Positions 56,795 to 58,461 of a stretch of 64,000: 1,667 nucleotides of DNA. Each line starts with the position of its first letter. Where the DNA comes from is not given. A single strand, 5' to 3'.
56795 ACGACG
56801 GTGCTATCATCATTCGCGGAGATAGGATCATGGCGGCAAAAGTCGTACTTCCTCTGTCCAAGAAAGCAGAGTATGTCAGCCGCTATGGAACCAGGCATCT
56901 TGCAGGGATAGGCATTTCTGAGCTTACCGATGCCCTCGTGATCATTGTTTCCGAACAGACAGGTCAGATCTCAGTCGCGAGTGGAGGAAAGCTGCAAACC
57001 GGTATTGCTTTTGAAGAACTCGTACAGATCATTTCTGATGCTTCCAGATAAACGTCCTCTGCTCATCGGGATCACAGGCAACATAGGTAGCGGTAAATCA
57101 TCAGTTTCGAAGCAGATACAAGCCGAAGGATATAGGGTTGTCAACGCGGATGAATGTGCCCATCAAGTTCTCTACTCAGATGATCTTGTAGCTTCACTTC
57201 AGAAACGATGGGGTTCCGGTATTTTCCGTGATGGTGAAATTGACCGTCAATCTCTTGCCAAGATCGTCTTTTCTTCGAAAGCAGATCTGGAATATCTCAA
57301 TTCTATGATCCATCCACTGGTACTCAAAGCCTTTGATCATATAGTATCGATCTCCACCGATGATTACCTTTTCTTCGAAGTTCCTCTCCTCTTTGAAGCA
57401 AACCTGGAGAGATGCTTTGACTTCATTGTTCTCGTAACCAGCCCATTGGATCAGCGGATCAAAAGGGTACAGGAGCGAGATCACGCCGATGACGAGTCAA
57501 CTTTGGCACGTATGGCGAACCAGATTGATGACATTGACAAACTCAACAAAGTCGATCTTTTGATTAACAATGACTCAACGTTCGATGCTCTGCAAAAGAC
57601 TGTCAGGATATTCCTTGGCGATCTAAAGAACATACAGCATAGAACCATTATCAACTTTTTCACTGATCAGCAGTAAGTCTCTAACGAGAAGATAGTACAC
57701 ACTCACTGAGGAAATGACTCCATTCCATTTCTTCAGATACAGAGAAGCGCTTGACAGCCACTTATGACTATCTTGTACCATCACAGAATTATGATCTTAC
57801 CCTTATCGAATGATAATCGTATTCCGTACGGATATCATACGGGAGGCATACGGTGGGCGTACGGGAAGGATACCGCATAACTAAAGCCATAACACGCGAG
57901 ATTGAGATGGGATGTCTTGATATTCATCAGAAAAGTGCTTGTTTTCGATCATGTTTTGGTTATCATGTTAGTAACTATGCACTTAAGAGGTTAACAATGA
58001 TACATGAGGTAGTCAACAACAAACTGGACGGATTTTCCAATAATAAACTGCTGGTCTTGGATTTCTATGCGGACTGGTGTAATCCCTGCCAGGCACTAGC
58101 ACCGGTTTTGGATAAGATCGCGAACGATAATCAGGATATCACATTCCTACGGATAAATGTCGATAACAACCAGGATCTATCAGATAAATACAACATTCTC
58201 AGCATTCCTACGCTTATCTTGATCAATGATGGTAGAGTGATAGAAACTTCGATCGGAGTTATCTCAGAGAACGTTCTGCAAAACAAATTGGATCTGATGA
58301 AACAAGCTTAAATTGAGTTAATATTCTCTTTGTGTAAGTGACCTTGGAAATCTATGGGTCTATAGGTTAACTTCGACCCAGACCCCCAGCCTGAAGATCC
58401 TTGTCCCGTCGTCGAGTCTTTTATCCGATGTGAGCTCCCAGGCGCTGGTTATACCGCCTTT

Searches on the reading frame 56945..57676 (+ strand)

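Call 14: search_protein_families(library=pfam, proteins=[window:56945-57676:+])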
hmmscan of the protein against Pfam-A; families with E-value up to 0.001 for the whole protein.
window:56945-57676:+ (243 aa): 2 families
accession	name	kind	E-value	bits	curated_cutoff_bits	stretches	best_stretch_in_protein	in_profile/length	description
PF01121.26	CoaE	-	5.9e-43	147.1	27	1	40-213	2-178/180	Dephospho-CoA kinase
PF13238.12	AAA_18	-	9.6e-07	29.7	29.4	1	41-184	1-117/128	AAA domain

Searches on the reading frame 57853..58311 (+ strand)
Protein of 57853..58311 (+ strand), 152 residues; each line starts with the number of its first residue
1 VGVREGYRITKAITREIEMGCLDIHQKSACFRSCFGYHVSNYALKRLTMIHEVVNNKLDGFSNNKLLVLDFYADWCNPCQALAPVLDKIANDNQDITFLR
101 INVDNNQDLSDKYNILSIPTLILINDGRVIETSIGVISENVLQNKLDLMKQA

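Call 94: search_protein_families(library=pfam, proteins=[window:57853-58311:+], max_evalue=0.001)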
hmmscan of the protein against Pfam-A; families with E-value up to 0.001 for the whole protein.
window:57853-58311:+ (152 aa): 9 families
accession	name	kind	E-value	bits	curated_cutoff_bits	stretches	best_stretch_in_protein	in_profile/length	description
PF00085.26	Thioredoxin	-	2.4e-23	82.6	23.5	1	63-146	17-101/103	Thioredoxin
PF14595.12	Thioredoxin_9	-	5.7e-09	36.4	25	1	64-127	41-107/129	Thioredoxin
PF13905.12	Thioredoxin_8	-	3.7e-08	34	27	1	64-107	1-47/94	Thioredoxin-like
PF13728.12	TraF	-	2.9e-07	31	23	1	70-145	135-222/224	F plasmid transfer operon protein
PF13098.12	Thioredoxin_2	-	4e-07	30.8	27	1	63-144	4-102/104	Thioredoxin-like domain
PF00578.27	AhpC-TSA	-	2.4e-05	24.7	26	1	57-140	19-104/124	AhpC/TSA family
PF13192.12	Thioredoxin_3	-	2.8e-05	24.5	24.8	1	76-128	10-59/76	Thioredoxin domain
PF05768.20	Glrx-like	-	0.00028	21.6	26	1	76-146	10-76/77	Glutaredoxin-like domain (DUF836)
PF13899.12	Thioredoxin_7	-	0.0004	20.9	27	1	64-110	17-67/83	Thioredoxin-like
